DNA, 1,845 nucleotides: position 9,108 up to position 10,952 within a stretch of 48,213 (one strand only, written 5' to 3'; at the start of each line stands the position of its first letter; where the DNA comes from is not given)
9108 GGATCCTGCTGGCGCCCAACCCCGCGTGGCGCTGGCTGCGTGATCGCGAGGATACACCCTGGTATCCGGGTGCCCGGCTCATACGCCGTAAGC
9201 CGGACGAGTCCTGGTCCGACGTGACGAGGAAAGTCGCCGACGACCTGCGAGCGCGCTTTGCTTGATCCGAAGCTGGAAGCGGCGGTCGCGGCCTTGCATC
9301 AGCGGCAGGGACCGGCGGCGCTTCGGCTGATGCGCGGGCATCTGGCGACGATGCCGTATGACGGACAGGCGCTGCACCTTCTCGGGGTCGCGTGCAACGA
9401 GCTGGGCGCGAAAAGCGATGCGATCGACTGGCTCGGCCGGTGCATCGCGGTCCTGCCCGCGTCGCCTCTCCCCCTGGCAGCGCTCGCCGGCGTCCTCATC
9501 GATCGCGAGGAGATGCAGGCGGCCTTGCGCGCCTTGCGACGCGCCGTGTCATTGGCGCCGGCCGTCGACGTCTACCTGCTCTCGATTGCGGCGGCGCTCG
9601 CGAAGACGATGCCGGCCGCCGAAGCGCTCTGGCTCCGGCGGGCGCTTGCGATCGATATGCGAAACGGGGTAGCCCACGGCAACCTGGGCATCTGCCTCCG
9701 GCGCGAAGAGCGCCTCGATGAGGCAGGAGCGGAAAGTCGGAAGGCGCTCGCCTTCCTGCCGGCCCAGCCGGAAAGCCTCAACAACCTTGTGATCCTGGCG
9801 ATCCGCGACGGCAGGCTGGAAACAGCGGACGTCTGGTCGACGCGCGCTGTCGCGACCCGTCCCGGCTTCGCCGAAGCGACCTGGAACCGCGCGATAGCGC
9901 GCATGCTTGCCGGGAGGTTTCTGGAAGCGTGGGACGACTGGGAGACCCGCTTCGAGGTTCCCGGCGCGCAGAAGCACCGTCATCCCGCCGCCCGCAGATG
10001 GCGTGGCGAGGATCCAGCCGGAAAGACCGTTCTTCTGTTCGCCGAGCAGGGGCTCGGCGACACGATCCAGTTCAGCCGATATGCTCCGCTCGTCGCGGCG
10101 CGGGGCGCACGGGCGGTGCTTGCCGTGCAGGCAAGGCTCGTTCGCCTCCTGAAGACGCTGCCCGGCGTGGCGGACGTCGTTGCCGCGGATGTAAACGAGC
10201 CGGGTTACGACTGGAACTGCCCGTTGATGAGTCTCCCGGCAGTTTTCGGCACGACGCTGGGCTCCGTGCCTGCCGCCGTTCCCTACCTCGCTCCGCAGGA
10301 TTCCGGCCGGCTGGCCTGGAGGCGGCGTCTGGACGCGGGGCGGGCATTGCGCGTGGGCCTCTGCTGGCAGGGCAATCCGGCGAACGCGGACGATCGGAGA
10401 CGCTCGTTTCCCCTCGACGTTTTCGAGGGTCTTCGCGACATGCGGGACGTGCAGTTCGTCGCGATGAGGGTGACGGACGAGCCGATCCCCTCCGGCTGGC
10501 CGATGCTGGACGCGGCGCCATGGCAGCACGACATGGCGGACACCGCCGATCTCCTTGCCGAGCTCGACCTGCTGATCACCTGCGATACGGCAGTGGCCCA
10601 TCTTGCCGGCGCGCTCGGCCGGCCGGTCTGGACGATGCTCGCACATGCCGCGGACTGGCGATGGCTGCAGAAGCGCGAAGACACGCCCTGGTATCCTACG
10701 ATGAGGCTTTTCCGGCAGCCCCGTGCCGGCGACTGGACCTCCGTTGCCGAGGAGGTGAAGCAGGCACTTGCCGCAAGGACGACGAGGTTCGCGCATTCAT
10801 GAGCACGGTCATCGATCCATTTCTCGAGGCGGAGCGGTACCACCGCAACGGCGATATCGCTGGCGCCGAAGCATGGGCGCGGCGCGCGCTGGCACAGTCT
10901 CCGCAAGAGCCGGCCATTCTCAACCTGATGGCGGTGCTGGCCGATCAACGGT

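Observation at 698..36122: Six diverged TPR-GT41 (OGT/FlmG-like) paralogs in one locus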

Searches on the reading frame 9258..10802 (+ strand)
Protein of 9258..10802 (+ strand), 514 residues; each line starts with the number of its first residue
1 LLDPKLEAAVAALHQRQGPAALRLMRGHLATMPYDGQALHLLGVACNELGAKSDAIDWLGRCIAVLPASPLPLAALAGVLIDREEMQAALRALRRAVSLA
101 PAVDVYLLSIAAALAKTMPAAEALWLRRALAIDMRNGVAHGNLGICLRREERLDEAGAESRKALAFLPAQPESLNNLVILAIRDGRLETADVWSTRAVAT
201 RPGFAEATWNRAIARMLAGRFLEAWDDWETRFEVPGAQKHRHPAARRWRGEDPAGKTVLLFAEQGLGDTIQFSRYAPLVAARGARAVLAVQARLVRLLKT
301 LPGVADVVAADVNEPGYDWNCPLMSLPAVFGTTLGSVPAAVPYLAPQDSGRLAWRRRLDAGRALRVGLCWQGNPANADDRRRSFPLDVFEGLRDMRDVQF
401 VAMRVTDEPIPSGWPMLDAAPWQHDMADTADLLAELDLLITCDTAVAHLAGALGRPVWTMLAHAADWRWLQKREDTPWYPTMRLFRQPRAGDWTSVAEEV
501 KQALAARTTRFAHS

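Call 6: search_protein_families(library=pfam, proteins=[window:9258-10802:+], max_evalue=0.001)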
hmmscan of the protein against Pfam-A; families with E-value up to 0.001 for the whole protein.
window:9258-10802:+ (514 aa): 7 families
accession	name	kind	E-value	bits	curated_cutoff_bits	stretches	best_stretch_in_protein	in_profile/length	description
PF13431.12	TPR_17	-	3.9e-07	30.3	24.4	0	126-156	2-32/34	Tetratricopeptide repeat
PF01075.23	Glyco_transf_9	-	1.7e-05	24.7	22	1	426-460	174-208/247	Glycosyltransferase family 9 (heptosyltransferase)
PF00515.34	TPR_1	-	1.8e-05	24.8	27.8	0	37-67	2-32/34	Tetratricopeptide repeat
PF07719.23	TPR_2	-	8.6e-05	22.8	27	0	73-101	4-32/34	Tetratricopeptide repeat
PF13424.12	TPR_12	-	0.00041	20.9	30.1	0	139-190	5-64/77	Tetratricopeptide repeat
PF13432.12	TPR_16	-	0.00057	20.7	32.7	0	195-231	21-56/65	Tetratricopeptide repeat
PF13181.12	TPR_8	-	0.00081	19.8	25.7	0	76-102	7-33/34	Tetratricopeptide repeat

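Call 31: search_protein_families(library=ncbifam, proteins=[window:9258-10802:+], max_evalue=0.001)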
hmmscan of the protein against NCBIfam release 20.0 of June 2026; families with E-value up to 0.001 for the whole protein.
window:9258-10802:+ (514 aa): 8 families
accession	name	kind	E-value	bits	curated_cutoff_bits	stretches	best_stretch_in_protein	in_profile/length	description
TIGR02917.1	PEP_TPR_lipo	equivalog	2.6e-09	35.5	312.2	1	4-111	569-676/899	XrtA/PEP-CTERM system TPR-repeat protein PrsT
NF040959.1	MamA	equivalog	7.9e-09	35.2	200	1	15-162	50-198/204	magnetosome protein MamA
TIGR02521.1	type_IV_pilW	equivalog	2.1e-08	34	154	1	76-226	37-190/234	type IV pilus biogenesis/stability protein PilW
NF033762.1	social_mot_Tgl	equivalog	1.9e-05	24.2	225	1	139-229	33-124/252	social motility TPR repeat lipoprotein Tgl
NF033758.1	gliding_GltE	equivalog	0.00034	19.7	225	0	88-163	240-316/411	adventurous gliding motility TPR repeat lipoprotein GltE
TIGR02552.1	LcrH_SycD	equivalog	0.00056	19.6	104.8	0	33-101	49-117/136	SycD/LcrH family type III secretion system chaperone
TIGR02193.1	heptsyl_trn_I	equivalog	0.00057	19.2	185.3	0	424-468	244-288/320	lipopolysaccharide heptosyltransferase I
NF033920.0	C39_PA2778_fam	equivalog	0.00081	18.9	150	0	6-101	160-255/255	PA2778 family cysteine peptidase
